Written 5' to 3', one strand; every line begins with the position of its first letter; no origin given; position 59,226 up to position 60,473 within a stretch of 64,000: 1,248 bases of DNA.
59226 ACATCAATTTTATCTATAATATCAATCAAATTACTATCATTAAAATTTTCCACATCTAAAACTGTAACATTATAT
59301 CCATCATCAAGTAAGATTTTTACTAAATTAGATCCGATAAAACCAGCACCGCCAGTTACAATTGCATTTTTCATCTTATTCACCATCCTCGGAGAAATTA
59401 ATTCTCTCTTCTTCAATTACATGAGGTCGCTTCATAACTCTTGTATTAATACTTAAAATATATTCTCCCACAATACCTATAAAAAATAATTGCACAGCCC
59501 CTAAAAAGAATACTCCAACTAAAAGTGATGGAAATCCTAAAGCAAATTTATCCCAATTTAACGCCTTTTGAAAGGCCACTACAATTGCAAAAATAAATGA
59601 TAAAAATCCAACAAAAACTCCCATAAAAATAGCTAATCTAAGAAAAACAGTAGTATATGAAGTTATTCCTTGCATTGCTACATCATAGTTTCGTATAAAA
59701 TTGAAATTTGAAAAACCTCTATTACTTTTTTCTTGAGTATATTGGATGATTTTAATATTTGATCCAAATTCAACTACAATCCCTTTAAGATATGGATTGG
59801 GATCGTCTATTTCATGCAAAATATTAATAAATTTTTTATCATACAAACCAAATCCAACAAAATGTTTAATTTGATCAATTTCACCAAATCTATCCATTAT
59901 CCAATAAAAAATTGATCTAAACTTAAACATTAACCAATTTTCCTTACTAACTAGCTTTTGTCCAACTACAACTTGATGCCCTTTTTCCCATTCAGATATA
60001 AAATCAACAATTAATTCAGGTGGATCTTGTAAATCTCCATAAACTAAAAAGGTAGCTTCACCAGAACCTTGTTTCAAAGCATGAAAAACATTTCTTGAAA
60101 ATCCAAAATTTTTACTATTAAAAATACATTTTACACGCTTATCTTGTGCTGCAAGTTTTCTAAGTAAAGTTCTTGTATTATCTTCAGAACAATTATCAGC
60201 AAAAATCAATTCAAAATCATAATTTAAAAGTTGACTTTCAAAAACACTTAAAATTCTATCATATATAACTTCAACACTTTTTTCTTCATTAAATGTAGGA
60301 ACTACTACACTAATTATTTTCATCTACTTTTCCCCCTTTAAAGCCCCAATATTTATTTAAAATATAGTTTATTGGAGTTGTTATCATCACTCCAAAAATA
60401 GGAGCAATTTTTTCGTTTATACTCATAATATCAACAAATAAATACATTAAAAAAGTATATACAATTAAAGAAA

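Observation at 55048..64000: Surface-glycosylation island: CDP-hexose pathway fused to a Gtr-type three-component glycosylation module and a Wzm/Wzt exporter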

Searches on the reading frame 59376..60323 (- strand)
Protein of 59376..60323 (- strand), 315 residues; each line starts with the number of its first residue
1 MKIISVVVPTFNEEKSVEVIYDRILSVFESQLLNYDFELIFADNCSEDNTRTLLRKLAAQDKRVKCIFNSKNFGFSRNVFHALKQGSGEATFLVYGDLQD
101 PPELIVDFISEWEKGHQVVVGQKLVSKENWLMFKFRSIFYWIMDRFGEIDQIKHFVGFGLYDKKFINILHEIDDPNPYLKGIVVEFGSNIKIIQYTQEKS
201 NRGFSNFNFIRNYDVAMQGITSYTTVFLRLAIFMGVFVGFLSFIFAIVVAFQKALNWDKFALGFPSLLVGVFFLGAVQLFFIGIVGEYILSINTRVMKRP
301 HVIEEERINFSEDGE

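Call 4: search_protein_families(library=pfam, proteins=[window:59376-60323:-], max_evalue=0.01)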
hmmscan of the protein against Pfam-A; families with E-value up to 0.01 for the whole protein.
window:59376-60323:- (315 aa): 2 families
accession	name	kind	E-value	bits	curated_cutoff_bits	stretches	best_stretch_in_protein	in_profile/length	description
PF00535.33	Glycos_transf_2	-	1.5e-23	84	23.3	1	5-151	1-143/168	Glycosyl transferase family 2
PF13641.12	Glyco_tranf_2_3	-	1.7e-05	25.4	27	1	4-97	3-96/230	Glycosyltransferase like family 2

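Call 5: search_protein_families(library=ncbifam, proteins=[window:59376-60323:-], max_evalue=0.01)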
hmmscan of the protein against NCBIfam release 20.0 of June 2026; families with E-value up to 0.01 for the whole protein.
window:59376-60323:- (315 aa): 16 families
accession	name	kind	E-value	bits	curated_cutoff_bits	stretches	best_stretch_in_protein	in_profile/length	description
NF047588.1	GlcsyltransPgfSStrep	equivalog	4.6e-54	183.7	500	1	4-306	3-304/308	glycosyltransferase PgfS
NF007986.1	PRK10714.1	equivalog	2.4e-25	89.2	529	1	2-302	6-306/316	undecaprenyl-phosphate 4-deoxy-4-formamido-L-arabinose transferase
NF047683.1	TeichurnBiosyTuaG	equivalog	1e-11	45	400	1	3-89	7-88/252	teichuronic acid biosynthesis protein TuaG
NF050050.1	ProtGlycPglI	equivalog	2.2e-10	40.4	500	1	2-134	2-130/306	GalNAc(5)-diNAcBac-PP-undecaprenol beta-1,3-glucosyltransferase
TIGR03937.1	PgaC_IcaA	equivalog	4.7e-09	35.7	422.3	1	2-97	45-135/407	poly-beta-1,6-N-acetyl-D-glucosamine synthase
NF041875.1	EPS_EpsD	equivalog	5.7e-06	26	370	1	4-122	1-115/325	exopolysaccharide biosynthesis glycosyltransferase EpsD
TIGR04283.1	glyco_like_mftF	equivalog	9.8e-06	25.3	182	1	4-140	1-125/221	TIGR04283 family arsenosugar biosynthesis glycosyltransferase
NF010496.0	PRK13915.1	equivalog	3.4e-05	23.1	262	1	3-106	32-135/307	glucosyl-3-phosphoglycerate synthase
NF038302.1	EPS_HpsE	equivalog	6e-05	22.2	300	1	4-70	3-70/307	hormogonium polysaccharide biosynthesis glycosyltransferase HpsE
NF045692.1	OglycostaseCruG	equivalog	0.00019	20.5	600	1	3-68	42-102/386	2'-O-glycosyltransferase CruG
NF007482.0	PRK10073.1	equivalog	0.00076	18.6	423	1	3-97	7-93/334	glycosyltransferase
NF041394.1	GtaseAglG_Halo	equivalog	0.00097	18.5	440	1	4-142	3-138/304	glucosyl-dolichyl phosphate glucuronosyltransferase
NF053739.1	GlytfEpsEBac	equivalog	0.0016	17.5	450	1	4-97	3-92/265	glycosyltransferase EpsE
TIGR04242.1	nodulat_NodC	equivalog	0.0048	15.9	550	1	4-125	50-170/395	chitooligosaccharide synthase NodC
NF038299.1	EPS_HpsN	equivalog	0.0055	15.7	425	1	3-116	2-110/317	hormogonium polysaccharide biosynthesis glycosyltransferase HpsN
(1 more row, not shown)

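Call 11: find_homologous_proteins(query=window:59376-60323:-)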
Query window:59376-60323:- (315 aa): 5975 proteins with E <= 0.001 among 8000 candidates; the best 120 are listed.
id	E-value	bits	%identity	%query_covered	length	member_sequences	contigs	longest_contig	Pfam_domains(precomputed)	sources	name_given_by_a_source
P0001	1.4e-205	700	100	100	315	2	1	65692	PF00535.33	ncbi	ncbi:MAG: glycosyltransferase family 2 protein [Bacilli bacterium]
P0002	3.8e-121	422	56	100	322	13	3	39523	PF00535.33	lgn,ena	-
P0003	1.8e-120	420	57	99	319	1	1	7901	PF00535.33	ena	-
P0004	5.1e-120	419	58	100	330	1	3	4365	PF00535.33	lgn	-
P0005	5.2e-120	419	56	99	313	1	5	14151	PF00535.33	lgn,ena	-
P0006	6.3e-120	418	58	100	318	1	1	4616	PF10111.15,PF13641.13,PF00535.33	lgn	-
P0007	6.8e-120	418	56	99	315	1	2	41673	PF00535.33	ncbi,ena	-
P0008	6.9e-120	418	58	100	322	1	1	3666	PF00535.33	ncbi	-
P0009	8.6e-120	418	58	99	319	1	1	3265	PF00535.33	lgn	-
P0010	9.5e-120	418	58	100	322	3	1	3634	PF00535.33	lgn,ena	-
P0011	1.2e-119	417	57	98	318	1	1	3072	PF00535.33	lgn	-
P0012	1.3e-119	417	57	99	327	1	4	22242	PF00535.33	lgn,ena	-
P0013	2.2e-119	417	57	99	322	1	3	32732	PF00535.33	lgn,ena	-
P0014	2.5e-119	416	56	99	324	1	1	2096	PF00535.33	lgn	-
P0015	3.2e-119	416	57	98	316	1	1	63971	PF10111.15,PF00535.33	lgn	-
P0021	3.2e-118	413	59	100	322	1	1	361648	PF10111.15,PF00535.33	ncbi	ncbi:glycosyltransferase family 2 protein [Clostridioides difficile]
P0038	1.3e-116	407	56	99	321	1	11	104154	PF00535.33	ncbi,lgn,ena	ncbi:MAG: glycosyltransferase family 2 protein [Dysosmobacter sp.]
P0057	1.1e-115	404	57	98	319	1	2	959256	PF00535.33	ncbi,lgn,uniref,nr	ncbi:glycosyltransferase family 2 protein [Oscillibacter ruminantium]|uniref:glycosyltransferase fam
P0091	6.1e-114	399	56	100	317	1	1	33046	PF00535.33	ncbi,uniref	ncbi:MAG: glycosyltransferase family 2 protein [Peptoanaerobacter stomatis]|uniref:glycosyltransfera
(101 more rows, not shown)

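Call 12: find_encoding_contigs(protein=P0001, flank=10000, max_places=3)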
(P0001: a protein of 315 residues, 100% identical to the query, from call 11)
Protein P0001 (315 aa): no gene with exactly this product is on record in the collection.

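Call 13: find_encoding_contigs(protein=P0021, flank=10000, max_places=3)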
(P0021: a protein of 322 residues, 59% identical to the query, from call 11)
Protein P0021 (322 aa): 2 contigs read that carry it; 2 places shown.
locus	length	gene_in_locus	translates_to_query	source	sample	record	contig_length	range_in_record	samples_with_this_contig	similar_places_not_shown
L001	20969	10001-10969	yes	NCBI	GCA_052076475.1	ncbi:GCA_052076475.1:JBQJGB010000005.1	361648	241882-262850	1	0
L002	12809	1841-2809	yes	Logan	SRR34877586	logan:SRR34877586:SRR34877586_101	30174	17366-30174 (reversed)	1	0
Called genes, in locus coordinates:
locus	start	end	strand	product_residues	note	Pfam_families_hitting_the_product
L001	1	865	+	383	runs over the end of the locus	PF13477:Glyco_trans_4_2 (weak), PF13439:Glyco_transf_4, PF13579:Glyco_trans_4_4 (weak), PF00534:Glycos_transf_1, PF13692:Glyco_trans_1_4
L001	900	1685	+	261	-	PF01061:ABC2_membrane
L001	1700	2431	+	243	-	PF00005:ABC_tran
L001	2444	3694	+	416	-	PF00535:Glycos_transf_2, PF10111:Glyco_tranf_2_2, PF13641:Glyco_tranf_2_3 (weak)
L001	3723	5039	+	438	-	PF01209:Ubie_methyltran, PF02353:CMAS, PF05175:MTS, PF06325:PrmA, PF13489:Methyltransf_23, PF08241:Methyltransf_11, PF08242:Methyltransf_12, PF13649:Methyltransf_25, +3 more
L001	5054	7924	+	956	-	PF00535:Glycos_transf_2 (faint), PF16994:Glyco_trans_4_5, PF00534:Glycos_transf_1, PF13692:Glyco_trans_1_4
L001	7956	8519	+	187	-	-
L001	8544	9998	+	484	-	-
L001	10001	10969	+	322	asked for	PF00535:Glycos_transf_2, PF10111:Glyco_tranf_2_2 (faint)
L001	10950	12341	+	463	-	PF03559:Hexose_dehydrat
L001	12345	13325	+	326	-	PF01408:GFO_IDH_MocA, PF22725:GFO_IDH_MocA_C3, PF02894:GFO_IDH_MocA_C (weak)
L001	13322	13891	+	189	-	PF00908:dTDP_sugar_isom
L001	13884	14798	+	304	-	PF01073:3Beta_HSD, PF01370:Epimerase, PF05368:NmrA (weak), PF07993:NAD_binding_4 (faint), PF13460:NAD_binding_10, PF16363:GDP_Man_Dehyd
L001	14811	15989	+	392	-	PF01266:DAO (faint), PF13450:NAD_binding_8, PF03275:GLF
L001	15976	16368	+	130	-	PF04138:GtrA_DPMS_TM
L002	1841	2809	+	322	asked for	PF00535:Glycos_transf_2, PF10111:Glyco_tranf_2_2 (faint)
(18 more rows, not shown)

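Call 15: search_solved_structures(query=window:59376-60323:-, max_evalue=0.001, show_alignments=2)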
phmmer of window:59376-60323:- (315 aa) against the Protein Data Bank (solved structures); distinct sequences matched with E-value up to 0.001: 10.
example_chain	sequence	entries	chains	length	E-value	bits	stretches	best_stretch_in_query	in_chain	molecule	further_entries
5eke_A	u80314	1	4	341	9.5e-40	140.1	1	4-302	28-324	Uncharacterized glycosyltransferase sll0501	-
5ekp_C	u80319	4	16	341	1.6e-39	139.3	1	4-302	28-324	Uncharacterized glycosyltransferase sll0501 | Glycosyltransferase sll0501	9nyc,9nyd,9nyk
9nye_A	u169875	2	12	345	1.7e-39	139.3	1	4-302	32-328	Glycosyltransferase sll0501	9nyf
9hwj_A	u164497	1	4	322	5.1e-20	75.3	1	2-308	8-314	Undecaprenyl-phosphate 4-deoxy-4-formamido-L-arabinose transferase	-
9bhc_C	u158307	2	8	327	5.6e-18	68.6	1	2-305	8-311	Undecaprenyl-phosphate 4-deoxy-4-formamido-L-arabinose transferase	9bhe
8vxh_A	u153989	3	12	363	8.3e-18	68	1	2-305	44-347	Undecaprenyl-phosphate 4-deoxy-4-formamido-L-arabinose transferase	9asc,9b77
5mlz_A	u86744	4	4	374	1.9e-13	53.7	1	4-134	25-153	Dolichol monophosphate mannose synthase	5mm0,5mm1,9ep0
5tze_C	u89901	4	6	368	3.9e-05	26.4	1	4-113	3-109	Glycosyl transferase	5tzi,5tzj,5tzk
5tz8_A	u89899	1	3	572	8.3e-05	25.3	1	4-111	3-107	Glycosyl transferase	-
6h1j_A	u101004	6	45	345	0.0006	22.5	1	1-97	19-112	Probable ss-1,3-N-acetylglucosaminyltransferase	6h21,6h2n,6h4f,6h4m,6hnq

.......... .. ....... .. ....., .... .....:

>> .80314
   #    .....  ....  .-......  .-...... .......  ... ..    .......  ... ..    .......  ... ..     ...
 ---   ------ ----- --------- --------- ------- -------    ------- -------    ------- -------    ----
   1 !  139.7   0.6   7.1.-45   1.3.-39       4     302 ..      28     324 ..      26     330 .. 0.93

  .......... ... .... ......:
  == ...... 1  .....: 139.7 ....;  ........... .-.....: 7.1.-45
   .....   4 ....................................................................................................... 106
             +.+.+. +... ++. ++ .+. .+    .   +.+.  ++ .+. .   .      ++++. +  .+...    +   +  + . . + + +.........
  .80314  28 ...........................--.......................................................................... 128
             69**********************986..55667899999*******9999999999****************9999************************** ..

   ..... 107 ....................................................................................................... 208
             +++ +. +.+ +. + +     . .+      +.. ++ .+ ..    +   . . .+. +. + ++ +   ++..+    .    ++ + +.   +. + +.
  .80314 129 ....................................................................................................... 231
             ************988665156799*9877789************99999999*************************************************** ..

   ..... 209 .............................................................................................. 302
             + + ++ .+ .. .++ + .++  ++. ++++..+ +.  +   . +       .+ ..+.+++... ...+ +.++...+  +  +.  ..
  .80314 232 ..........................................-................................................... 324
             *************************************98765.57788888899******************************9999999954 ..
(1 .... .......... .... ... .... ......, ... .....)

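Call 36: find_related_loci(query=A2, collection=metagenome_contigs, flank=10000)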
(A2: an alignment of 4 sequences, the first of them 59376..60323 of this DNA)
Query A2 (315 aa) in metagenome_contigs; peptide patterns used: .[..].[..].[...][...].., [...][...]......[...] (x = any residue, [..] = any of these).
600 stretches matched a pattern (row limit reached: there are more); 566 encode a relative of the query (tblastn E <= 1e-3); the best 80 are kept; 80 distinct loci.
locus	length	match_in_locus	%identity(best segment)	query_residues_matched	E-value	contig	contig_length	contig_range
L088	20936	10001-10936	48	1-312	7e-100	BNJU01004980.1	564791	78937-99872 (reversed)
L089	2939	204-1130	48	1-310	9e-98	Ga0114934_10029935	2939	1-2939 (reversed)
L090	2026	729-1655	46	1-310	6e-99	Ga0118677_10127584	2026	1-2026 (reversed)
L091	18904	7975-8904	48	2-312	3e-93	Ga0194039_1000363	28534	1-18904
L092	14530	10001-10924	48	1-310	5e-93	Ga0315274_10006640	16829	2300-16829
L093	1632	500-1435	46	1-312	2e-96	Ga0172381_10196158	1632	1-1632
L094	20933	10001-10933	46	1-312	4e-89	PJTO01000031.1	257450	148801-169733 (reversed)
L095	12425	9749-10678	46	2-312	3e-89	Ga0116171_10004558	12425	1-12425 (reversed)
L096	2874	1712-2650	43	1-313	3e-89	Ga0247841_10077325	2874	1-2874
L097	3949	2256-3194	44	2-313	6e-87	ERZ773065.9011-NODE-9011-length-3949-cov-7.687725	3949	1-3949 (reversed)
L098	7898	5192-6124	43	1-312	1e-84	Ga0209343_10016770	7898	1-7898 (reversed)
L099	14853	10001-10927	46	1-310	1e-84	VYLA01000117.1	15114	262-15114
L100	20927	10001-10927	44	1-310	4e-84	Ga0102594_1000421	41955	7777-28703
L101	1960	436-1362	44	1-310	1e-87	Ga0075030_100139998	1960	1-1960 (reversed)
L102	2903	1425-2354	44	1-310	7e-85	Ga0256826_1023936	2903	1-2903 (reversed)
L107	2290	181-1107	45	1-310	2e-82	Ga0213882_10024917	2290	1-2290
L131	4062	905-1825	32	2-309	2e-54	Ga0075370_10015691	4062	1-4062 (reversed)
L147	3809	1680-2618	32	2-315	2e-49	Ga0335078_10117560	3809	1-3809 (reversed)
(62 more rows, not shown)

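Call 44: find_encoding_contigs(protein=P0057, flank=8000, max_places=1)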
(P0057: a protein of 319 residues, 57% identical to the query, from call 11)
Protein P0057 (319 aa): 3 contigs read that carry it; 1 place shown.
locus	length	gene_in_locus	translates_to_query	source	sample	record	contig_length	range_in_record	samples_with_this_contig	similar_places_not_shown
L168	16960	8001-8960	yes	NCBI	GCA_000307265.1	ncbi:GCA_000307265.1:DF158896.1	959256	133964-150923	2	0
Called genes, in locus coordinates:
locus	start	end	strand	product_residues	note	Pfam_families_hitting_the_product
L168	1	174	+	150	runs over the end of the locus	-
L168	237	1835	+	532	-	-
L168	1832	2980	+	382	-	PF01075:Glyco_transf_9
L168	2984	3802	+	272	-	PF00535:Glycos_transf_2, PF10111:Glyco_tranf_2_2 (weak), PF13641:Glyco_tranf_2_3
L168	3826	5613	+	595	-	-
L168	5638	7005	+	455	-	PF03559:Hexose_dehydrat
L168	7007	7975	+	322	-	PF01408:GFO_IDH_MocA, PF22725:GFO_IDH_MocA_C3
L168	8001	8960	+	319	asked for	PF00535:Glycos_transf_2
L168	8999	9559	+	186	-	PF00908:dTDP_sugar_isom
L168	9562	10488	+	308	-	PF01073:3Beta_HSD (faint), PF01370:Epimerase, PF16363:GDP_Man_Dehyd (faint)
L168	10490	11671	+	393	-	PF13450:NAD_binding_8, PF03275:GLF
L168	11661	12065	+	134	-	PF04138:GtrA_DPMS_TM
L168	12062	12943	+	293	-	PF00483:NTP_transferase, PF12804:NTP_transf_3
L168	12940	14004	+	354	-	PF01073:3Beta_HSD, PF01370:Epimerase, PF02719:Polysacc_synt_2, PF04321:RmlD_sub_bind, PF07993:NAD_binding_4, PF16363:GDP_Man_Dehyd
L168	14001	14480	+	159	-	PF06695:Sm_multidrug_ex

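Call 45: find_encoding_contigs(protein=P0038, flank=8000, max_places=1)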
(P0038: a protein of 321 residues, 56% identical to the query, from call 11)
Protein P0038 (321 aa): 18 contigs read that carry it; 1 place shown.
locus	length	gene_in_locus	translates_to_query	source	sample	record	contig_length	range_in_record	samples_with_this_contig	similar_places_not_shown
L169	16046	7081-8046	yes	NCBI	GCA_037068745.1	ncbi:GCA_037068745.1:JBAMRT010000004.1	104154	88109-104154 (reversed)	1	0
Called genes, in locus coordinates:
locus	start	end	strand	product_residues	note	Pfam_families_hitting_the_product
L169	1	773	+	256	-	?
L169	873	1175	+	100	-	-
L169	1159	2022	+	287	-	-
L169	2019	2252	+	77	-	-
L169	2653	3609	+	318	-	PF01075:Glyco_transf_9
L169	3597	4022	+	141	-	-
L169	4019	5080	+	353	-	-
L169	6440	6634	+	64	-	-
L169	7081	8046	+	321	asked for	PF00535:Glycos_transf_2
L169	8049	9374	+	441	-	PF03559:Hexose_dehydrat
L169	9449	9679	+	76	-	PF01408:GFO_IDH_MocA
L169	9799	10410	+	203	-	PF22725:GFO_IDH_MocA_C3, PF02894:GFO_IDH_MocA_C (weak)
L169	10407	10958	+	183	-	PF00908:dTDP_sugar_isom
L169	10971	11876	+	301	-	PF01073:3Beta_HSD (faint), PF01370:Epimerase, PF02719:Polysacc_synt_2 (weak), PF04321:RmlD_sub_bind (weak), PF16363:GDP_Man_Dehyd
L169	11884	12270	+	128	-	PF04138:GtrA_DPMS_TM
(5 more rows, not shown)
